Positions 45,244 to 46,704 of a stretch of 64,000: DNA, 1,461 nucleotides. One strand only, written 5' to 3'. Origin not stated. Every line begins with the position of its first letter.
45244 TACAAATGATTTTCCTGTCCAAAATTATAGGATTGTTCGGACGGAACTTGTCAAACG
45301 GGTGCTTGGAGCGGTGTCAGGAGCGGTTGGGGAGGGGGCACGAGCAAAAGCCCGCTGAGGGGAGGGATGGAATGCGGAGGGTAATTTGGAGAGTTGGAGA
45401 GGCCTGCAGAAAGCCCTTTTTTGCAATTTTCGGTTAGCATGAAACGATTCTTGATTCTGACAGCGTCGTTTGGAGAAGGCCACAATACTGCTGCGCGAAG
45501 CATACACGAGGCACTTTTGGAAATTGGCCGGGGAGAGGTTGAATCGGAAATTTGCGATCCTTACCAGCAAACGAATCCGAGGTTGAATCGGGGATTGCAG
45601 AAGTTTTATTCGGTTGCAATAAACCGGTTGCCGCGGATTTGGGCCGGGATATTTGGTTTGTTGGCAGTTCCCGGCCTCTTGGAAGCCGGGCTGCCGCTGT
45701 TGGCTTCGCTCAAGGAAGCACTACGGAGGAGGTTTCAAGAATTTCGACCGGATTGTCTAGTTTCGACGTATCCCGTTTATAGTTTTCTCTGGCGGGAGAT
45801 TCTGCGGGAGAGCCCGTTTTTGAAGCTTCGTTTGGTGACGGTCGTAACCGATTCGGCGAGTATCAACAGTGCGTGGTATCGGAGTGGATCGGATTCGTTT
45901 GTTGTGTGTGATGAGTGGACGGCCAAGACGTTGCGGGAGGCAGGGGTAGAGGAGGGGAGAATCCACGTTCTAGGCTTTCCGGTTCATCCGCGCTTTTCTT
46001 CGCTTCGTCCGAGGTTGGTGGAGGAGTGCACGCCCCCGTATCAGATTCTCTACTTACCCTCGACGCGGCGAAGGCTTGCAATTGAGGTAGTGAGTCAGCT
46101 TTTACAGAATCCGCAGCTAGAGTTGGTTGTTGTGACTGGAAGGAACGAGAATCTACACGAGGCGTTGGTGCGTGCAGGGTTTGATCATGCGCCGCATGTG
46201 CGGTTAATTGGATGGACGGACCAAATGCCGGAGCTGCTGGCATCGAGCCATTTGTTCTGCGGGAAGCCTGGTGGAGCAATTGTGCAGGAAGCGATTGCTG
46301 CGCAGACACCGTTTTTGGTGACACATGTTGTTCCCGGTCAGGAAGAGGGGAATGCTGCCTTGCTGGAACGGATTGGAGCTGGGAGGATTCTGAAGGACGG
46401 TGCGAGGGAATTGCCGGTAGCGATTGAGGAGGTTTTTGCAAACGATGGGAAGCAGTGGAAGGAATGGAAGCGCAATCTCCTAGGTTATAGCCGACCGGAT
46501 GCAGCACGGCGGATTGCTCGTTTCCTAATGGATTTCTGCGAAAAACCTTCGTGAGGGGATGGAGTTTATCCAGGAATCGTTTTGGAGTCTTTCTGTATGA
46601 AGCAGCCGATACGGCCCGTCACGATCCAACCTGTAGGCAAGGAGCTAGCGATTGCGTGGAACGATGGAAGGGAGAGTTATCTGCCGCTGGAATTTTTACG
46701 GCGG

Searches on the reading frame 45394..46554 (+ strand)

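Call 75: search_protein_families(library=pfam, proteins=[window:45394-46554:+], max_evalue=0.00001)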
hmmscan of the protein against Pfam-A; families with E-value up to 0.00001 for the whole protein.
window:45394-46554:+ (386 aa): 3 families
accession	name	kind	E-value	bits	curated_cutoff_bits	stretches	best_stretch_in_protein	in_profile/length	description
PF06925.17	MGDG_synth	-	2.2e-14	54.3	25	1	30-197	1-169/169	Monogalactosyldiacylglycerol (MGDG) synthase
PF13692.12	Glyco_trans_1_4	-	3e-06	28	27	1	228-323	19-122/142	Glycosyl transferases group 1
PF00534.26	Glycos_transf_1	-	7.5e-06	26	26.4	0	228-322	32-133/172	Glycosyl transferases group 1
